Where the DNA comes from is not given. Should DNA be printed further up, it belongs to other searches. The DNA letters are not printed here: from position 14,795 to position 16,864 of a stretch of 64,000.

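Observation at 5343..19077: Putative ~13.7-kb co-directional operon: CZB protein - TonB-dependent receptor - 5x GT-C-like proteins - secreted protein - coiled-coil protein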

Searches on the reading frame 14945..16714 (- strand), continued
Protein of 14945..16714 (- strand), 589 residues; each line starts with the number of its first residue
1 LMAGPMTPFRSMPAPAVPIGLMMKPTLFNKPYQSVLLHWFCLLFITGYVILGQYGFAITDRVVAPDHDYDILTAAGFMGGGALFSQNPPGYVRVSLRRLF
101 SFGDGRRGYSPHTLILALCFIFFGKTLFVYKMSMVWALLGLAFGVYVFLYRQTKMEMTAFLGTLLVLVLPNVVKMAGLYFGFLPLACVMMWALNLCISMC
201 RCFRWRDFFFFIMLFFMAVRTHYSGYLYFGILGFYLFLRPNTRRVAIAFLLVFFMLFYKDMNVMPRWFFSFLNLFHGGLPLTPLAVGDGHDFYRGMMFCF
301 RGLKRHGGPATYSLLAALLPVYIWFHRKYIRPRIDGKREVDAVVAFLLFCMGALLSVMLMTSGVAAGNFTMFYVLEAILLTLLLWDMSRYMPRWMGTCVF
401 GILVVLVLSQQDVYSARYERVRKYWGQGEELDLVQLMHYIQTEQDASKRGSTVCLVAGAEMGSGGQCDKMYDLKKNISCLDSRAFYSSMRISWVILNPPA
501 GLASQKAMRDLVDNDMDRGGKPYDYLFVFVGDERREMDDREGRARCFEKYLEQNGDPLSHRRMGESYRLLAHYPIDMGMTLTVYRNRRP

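Call 54: predict_structure(alignment_id=A2)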
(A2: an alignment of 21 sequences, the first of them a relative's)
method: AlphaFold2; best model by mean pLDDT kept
length: 584 residues; sequences in the alignment: 21
mean_pLDDT: 80.7   pTM: 0.84
mean pLDDT of the five models: 80.7, 80.5, 78.6, 78.3, 78.1
residues with pLDDT >= 90: 237; 70-90: 208; 50-70: 83; < 50: 56
segments of 3 or more residues with pLDDT < 50: 1-20, 22-24, 268-281, 420-424, 494-499, 509-514
pLDDT, mean of each block of 10 residues (from residue 1): 40 46 58 95 95 69 73 78 92 82 85 93 90 97 94 96 93 86 98 93 97 93 96 95 97 84 60 43 70 89 93 95 84 84 96 81 94 97 88 90 85 65 62 88 83 80 69 75 79 51 55 61 81 66 71 68 83 81 74
secondary structure, 60 per line:
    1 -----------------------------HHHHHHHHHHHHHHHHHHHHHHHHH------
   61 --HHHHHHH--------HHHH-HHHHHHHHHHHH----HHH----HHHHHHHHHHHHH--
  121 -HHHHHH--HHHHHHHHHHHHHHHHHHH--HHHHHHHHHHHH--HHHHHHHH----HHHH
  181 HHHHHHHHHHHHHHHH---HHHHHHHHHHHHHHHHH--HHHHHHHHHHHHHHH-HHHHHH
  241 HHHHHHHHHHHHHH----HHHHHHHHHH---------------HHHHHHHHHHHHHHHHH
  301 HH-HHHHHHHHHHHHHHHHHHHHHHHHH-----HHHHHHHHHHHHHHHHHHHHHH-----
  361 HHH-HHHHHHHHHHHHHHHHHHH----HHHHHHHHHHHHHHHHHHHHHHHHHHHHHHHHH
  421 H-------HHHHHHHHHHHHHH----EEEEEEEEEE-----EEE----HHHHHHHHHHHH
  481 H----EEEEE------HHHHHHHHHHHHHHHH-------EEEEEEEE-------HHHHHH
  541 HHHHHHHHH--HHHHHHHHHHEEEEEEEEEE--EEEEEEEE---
elements in order: H30-54 H63-69 H78-81 H83-94 H106-118 H122-127 H130-148 H151-162 H165-172 H177-196 H200-216 H219-233 H235-254 H259-268 H284-302 H304-328 H334-355 H365-383 H388-421 H429-442 E447-456 E462-464 H469-481 E486-490 H497-512 E520-527 H535-549 H552-561 E562-571 E574-581
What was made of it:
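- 14945..16714 (-): GT-C-fold glycosyltransferase paralog 1. Gene callers start it at ATG 16699, giving 584 aa (= P0002). AlphaFold2 with a 21-sequence alignment gives pLDDT 80.7 and pTM 0.84, with 13 TM helices and a C-terminal alpha/beta domain (call 54).
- On GT-C fold glycosyltransferase superfamily: The AF2 model shows 13 long helices before residue ~425 (call 54). The model has pLDDT 80.7 (call 54).
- The AF2 model has pLDDT 80.7 and pTM 0.84 (call 54).
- Tried and rejected: The 21-sequence alignment fixed this (call 54).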

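Call 76: find_encoding_contigs(protein=P0002, flank=10000, max_places=4)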
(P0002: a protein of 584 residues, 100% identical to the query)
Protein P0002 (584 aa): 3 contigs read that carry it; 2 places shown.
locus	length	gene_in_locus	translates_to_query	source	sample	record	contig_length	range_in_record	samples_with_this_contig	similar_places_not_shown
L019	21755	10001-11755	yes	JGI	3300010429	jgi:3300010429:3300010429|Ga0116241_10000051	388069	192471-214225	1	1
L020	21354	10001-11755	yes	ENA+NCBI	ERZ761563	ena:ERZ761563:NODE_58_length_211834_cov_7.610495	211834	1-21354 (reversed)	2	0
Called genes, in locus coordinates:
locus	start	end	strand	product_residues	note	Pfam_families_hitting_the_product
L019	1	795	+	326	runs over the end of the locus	PF00586:AIRS, PF02769:AIRS_C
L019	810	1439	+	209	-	PF00551:Formyl_trans_N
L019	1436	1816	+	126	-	PF02537:CRCB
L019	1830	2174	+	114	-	PF02641:DUF190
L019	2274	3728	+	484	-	PF02878:PGM_PMM_I, PF02879:PGM_PMM_II, PF02880:PGM_PMM_III, PF00408:PGM_PMM_IV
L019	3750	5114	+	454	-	PF03952:Enolase_N, PF00113:Enolase_C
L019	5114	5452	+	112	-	PF04977:DivIC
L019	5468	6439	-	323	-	PF00682:HMGL-like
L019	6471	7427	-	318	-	PF00657:Lipase_GDSL (weak), PF25182:NonGDSL (weak), PF13472:Lipase_GDSL_2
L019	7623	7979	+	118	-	PF13682:CZB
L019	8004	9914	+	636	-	PF07715:Plug, PF00593:TonB_dep_Rec_b-barrel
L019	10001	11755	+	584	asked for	-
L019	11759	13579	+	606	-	-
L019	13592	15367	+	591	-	-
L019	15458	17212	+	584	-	-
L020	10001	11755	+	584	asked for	-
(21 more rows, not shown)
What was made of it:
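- The layout is identical in independent assemblies (call 76).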

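Call 83: search_protein_families(library=ncbifam, proteins=[L006:9198-9950:+, L009:7654-8592:+, L004:7898-8602:+, L006:11851-13590:+, L006:13587-15044:+], max_evalue=0.00001)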
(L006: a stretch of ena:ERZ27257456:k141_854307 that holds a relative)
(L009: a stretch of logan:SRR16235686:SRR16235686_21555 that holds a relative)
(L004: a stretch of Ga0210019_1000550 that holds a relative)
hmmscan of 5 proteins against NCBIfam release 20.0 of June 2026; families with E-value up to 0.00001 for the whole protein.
L006:9198-9950:+ (250 aa): 5 families
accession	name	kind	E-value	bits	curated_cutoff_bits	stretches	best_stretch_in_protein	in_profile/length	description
TIGR04182.1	glyco_TIGR04182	equivalog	1.6e-22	80.2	325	1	7-219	3-200/293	S-layer glycoprotein N-glycosyltransferase AglJ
NF058614.1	PPMAGASynPpgS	equivalog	3.2e-12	46.4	370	1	36-211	29-197/226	polyprenyl-phospho-N-acetylgalactosaminyl synthase PpgS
NF041391.1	DPhHxTase_Halo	equivalog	3.4e-08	32.7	375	1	13-214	4-187/213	dolichyl-phosphate hexose transferase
NF007986.1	PRK10714.1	equivalog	4.2e-08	32.6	529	1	4-226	6-216/316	undecaprenyl-phosphate 4-deoxy-4-formamido-L-arabinose transferase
NF045692.1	OglycostaseCruG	equivalog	6.8e-08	31.8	600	1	7-144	44-184/386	2'-O-glycosyltransferase CruG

L009:7654-8592:+ (312 aa): 6 families
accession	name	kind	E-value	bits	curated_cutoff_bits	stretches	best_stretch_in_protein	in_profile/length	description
TIGR03965.1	mycofact_glyco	equivalog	1.6e-12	47.1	280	1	9-121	74-187/467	mycofactocin biosynthesis glycosyltransferase MftF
NF041875.1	EPS_EpsD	equivalog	1.3e-10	41.2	370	1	11-106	1-98/325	exopolysaccharide biosynthesis glycosyltransferase EpsD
TIGR04283.1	glyco_like_mftF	equivalog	1.9e-10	40.7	182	1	11-129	1-114/221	TIGR04283 family arsenosugar biosynthesis glycosyltransferase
NF038302.1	EPS_HpsE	equivalog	4.8e-08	32.3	300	1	10-127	2-125/307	hormogonium polysaccharide biosynthesis glycosyltransferase HpsE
NF041394.1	GtaseAglG_Halo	equivalog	9e-07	28.4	440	1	9-120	3-115/304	glucosyl-dolichyl phosphate glucuronosyltransferase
NF047683.1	TeichurnBiosyTuaG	equivalog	6.5e-06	26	400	1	10-113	7-112/252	teichuronic acid biosynthesis protein TuaG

L004:7898-8602:+ (234 aa): 15 families
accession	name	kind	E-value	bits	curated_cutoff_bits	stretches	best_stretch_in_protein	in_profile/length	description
NF007986.1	PRK10714.1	equivalog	7.7e-36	123.7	529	1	3-209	8-214/316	undecaprenyl-phosphate 4-deoxy-4-formamido-L-arabinose transferase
NF047588.1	GlcsyltransPgfSStrep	equivalog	1.6e-29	103.1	500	1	1-210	1-210/308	glycosyltransferase PgfS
TIGR03937.1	PgaC_IcaA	equivalog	5.2e-19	68.5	422.3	1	3-113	47-154/407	poly-beta-1,6-N-acetyl-D-glucosamine synthase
TIGR03111.1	glyc2_xrt_Gpos1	hypoth_equivalog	9.5e-14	51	363.95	1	2-141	50-188/439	TIGR03111 family XrtG-associated glycosyltransferase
NF058614.1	PPMAGASynPpgS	equivalog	2.2e-12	46.9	370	1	2-205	1-206/226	polyprenyl-phospho-N-acetylgalactosaminyl synthase PpgS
TIGR04182.1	glyco_TIGR04182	equivalog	2.4e-12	46.8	325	1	2-202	1-198/293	S-layer glycoprotein N-glycosyltransferase AglJ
NF007482.0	PRK10073.1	equivalog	5.6e-12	45.3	423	1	3-99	8-100/334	glycosyltransferase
TIGR03965.1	mycofact_glyco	equivalog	3.5e-10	39.4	280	1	2-123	75-194/467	mycofactocin biosynthesis glycosyltransferase MftF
TIGR04283.1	glyco_like_mftF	equivalog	5.7e-10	39.1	182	1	3-138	1-126/221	TIGR04283 family arsenosugar biosynthesis glycosyltransferase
NF047683.1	TeichurnBiosyTuaG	equivalog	9.1e-10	38.6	400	1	3-102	8-104/252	teichuronic acid biosynthesis protein TuaG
NF010496.0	PRK13915.1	equivalog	1.2e-09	37.6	262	1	2-104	32-136/307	glucosyl-3-phosphoglycerate synthase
TIGR04242.1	nodulat_NodC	equivalog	1.3e-08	34.2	550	1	3-118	50-163/395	chitooligosaccharide synthase NodC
NF041391.1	DPhHxTase_Halo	equivalog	1.5e-07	30.6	375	1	10-199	4-187/213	dolichyl-phosphate hexose transferase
NF041875.1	EPS_EpsD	equivalog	3.8e-07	29.8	370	1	3-98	1-93/325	exopolysaccharide biosynthesis glycosyltransferase EpsD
NF038302.1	EPS_HpsE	equivalog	1.6e-06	27.3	300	1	1-95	1-97/307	hormogonium polysaccharide biosynthesis glycosyltransferase HpsE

L006:11851-13590:+ (579 aa): 2 families
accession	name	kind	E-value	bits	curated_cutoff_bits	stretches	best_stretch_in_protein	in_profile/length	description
NF041651.1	nodul_NodU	equivalog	7.3e-37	127.4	1000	1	12-536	5-526/556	nodulation protein NodU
TIGR00143.1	hypF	equivalog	1e-07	30.5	466.1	0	272-348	658-738/741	carbamoyltransferase HypF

L006:13587-15044:+ (485 aa): 20 families
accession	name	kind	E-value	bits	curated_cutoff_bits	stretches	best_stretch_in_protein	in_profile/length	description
TIGR03471.1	HpnJ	equivalog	8.4e-45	153.5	577.6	1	34-462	37-463/472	hopanoid biosynthesis associated radical SAM protein HpnJ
TIGR02026.1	BchE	equivalog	4.8e-37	128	481.35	1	27-386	18-386/497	magnesium-protoporphyrin IX monomethyl ester anaerobic oxidative cyclase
NF050148.1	rSAM_ApyD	equivalog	2.1e-35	122.3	750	1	25-357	19-358/645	RiPP biosynthesis radical SAM protein ApyD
TIGR04479.1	bcpD_PhpK_rSAM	subfamily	2.6e-33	115.2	600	1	193-386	235-430/504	PhpK family radical SAM P-methyltransferase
TIGR04385.1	B12_rSAM_cofa1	equivalog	7.6e-31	107.8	450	1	31-363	20-362/438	B12 lower ligand biosynthesis radical SAM protein BzaD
TIGR04072.2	rSAM_ladder_B12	equivalog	2.3e-29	102.3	360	1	31-386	18-371/443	lipid biosynthesis B12-binding/radical SAM protein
NF033070.1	rSAM_AprD4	equivalog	2.8e-28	99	500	1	149-385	147-388/456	AprD4 family radical SAM diol-dehydratase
NF038361.1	rSAM_Sden_1168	equivalog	9.6e-28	97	575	1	34-389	88-475/560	Sden_1168 family B12-binding radical SAM P-methyltransferase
TIGR04014.1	B12_SAM_MJ_0865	equivalog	5.2e-24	84.8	360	1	91-393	61-363/434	methyl-coenzyme M reductase glutamine C-methyltransferase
TIGR04367.1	HpnR_B12_rSAM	equivalog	5.8e-23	81.2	650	1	26-391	17-377/490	hopanoid C-3 methylase HpnR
TIGR03975.1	rSAM_ocin_1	subfamily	5.2e-18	64.9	281.85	1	61-360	118-425/606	RiPP maturation radical SAM C-methyltransferase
TIGR04013.1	B12_SAM_MJ_1487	hypoth_equivalog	2.8e-16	59.3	251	1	60-218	31-170/382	TIGR04013 family B12-binding domain/radical SAM domain-containing protein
TIGR04295.1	B12_rSAM_oligo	hypoth_equivalog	9.3e-15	54.2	400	1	31-318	25-314/422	TIGR04295 family B12-binding domain-containing radical SAM protein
NF045585.1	rSAM_slr0320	equivalog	3.1e-13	49.1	775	1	195-366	230-410/511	photosystem II high light acclimation radical SAM protein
TIGR04190.1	B12_SAM_Ta0216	equivalog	4.2e-11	42.1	500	1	91-369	100-398/554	TIGR04190 family B12-binding domain/radical SAM domain protein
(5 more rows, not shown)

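Call 86: find_encoding_contigs(protein=P0016, flank=10000, max_places=2)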
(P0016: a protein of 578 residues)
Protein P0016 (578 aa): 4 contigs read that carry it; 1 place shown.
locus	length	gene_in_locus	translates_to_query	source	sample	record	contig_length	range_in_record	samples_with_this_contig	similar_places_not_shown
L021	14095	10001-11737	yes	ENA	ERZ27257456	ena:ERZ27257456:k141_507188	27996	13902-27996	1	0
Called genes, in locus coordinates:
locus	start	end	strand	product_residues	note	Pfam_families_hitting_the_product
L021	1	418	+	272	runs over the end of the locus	PF00891:Methyltransf_2 (weak), PF13489:Methyltransf_23, PF01209:Ubie_methyltran, PF02390:Methyltransf_4, PF08241:Methyltransf_11, PF08242:Methyltransf_12, PF13649:Methyltransf_25, PF13847:Methyltransf_31, +4 more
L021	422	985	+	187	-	PF02659:Mntp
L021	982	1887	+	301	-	PF03851:UvdE, PF01261:AP_endonuc_2 (weak)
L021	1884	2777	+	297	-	PF00753:Lactamase_B, PF12706:Lactamase_B_2 (weak)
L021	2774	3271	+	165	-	PF00583:Acetyltransf_1, PF13673:Acetyltransf_10 (weak), PF08445:FR47 (weak)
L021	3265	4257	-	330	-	PF01384:PHO4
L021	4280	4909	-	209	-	PF01865:PhoU_div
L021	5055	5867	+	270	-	PF02535:Zip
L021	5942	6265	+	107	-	PF07883:Cupin_2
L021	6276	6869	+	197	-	PF02525:Flavodoxin_2, PF03358:FMN_red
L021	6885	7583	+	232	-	PF08713:DNA_alkylation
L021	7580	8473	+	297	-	PF01988:VIT1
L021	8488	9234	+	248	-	PF00899:ThiF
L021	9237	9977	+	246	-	PF01925:TauE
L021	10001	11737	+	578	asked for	-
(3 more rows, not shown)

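Call 87: find_encoding_contigs(protein=P0019, flank=10000, max_places=2)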
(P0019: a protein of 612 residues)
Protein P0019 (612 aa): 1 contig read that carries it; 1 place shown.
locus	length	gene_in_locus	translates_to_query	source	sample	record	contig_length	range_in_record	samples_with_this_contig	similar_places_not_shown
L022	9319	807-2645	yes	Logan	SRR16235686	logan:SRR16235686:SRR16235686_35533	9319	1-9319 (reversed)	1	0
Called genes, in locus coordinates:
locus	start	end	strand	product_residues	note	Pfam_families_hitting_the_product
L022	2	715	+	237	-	?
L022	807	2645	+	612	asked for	-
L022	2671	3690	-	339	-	PF01075:Glyco_transf_9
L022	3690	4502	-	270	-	PF01522:Polysacc_deac_1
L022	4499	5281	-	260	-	PF00535:Glycos_transf_2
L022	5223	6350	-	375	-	PF13439:Glyco_transf_4, PF13477:Glyco_trans_4_2 (weak), PF13579:Glyco_trans_4_4, PF20706:GT4-conflict, PF00534:Glycos_transf_1, PF13692:Glyco_trans_1_4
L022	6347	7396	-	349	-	PF13439:Glyco_transf_4, PF13579:Glyco_trans_4_4, PF00534:Glycos_transf_1, PF13692:Glyco_trans_1_4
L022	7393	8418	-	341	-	PF01075:Glyco_transf_9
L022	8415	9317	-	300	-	?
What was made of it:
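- GT9 heptosyltransferase, polysaccharide deacetylase, GT2 and GT4 around P0016 and P0019 (calls 86, 87).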

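Call 89: search_protein_families(library=padloc, proteins=[window:14945-16714:-], max_evalue=0.01)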
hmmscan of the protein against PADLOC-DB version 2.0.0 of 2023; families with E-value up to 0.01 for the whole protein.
window:14945-16714:- (589 aa): 0 families
